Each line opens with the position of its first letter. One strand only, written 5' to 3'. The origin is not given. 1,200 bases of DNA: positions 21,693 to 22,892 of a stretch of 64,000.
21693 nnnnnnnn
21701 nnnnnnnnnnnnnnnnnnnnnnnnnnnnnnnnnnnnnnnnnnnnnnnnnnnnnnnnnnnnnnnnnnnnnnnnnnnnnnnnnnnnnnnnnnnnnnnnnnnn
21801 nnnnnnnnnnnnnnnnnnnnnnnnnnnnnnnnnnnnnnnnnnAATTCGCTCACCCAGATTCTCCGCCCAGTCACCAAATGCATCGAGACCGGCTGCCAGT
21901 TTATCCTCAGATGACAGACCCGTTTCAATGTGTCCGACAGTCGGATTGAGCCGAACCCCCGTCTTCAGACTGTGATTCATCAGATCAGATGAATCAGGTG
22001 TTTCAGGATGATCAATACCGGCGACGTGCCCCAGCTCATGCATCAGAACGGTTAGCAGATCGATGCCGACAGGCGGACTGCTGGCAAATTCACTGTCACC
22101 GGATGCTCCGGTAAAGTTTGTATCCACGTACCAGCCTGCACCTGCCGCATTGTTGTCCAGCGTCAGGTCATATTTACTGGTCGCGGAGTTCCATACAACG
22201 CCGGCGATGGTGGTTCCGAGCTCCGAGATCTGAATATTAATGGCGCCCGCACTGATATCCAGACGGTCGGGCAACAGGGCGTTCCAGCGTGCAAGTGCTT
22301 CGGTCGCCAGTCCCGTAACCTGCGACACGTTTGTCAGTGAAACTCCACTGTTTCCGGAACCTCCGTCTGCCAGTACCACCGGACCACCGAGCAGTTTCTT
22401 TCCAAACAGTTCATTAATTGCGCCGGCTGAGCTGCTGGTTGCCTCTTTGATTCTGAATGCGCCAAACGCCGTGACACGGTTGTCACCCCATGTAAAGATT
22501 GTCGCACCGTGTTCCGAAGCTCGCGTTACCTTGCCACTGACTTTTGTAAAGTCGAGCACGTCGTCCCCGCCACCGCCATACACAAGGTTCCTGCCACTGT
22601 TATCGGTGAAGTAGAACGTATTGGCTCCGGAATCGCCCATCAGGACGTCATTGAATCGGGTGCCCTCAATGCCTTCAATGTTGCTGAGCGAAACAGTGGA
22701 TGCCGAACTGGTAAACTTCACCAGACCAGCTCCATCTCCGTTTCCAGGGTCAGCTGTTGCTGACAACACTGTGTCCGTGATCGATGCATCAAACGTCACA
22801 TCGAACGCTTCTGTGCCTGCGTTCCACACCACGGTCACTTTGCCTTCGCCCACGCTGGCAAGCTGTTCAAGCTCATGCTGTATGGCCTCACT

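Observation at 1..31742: Half of the window is one unlisted giant ORF (over 31.7 kb, at least 10,580 codons) that runs off the left edge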

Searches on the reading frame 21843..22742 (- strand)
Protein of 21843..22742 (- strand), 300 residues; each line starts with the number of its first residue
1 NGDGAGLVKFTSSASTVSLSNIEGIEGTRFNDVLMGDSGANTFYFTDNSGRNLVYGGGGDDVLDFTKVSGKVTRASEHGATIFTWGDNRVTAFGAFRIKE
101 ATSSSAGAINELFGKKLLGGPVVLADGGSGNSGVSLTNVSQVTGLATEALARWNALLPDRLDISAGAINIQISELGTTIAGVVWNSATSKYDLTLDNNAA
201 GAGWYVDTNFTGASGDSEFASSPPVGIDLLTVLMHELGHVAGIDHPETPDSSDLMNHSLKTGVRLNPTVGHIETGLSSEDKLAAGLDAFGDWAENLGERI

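Call 26: search_protein_families(library=pfam, proteins=[window:21843-22742:-], max_evalue=1)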
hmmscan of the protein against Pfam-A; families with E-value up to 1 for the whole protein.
window:21843-22742:- (300 aa): 3 families
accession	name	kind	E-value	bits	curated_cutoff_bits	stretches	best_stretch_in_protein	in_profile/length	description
PF00413.30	Peptidase_M10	-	1.9e-05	25.1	24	1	216-260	102-137/159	Matrixin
PF00353.25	HemolysinCabind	-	0.004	17.5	23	2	47-64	11-28/36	RTX calcium-binding nonapeptide repeat (4 copies)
PF14891.12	Peptidase_M91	-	0.14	13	25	1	187-287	59-138/176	Effector protein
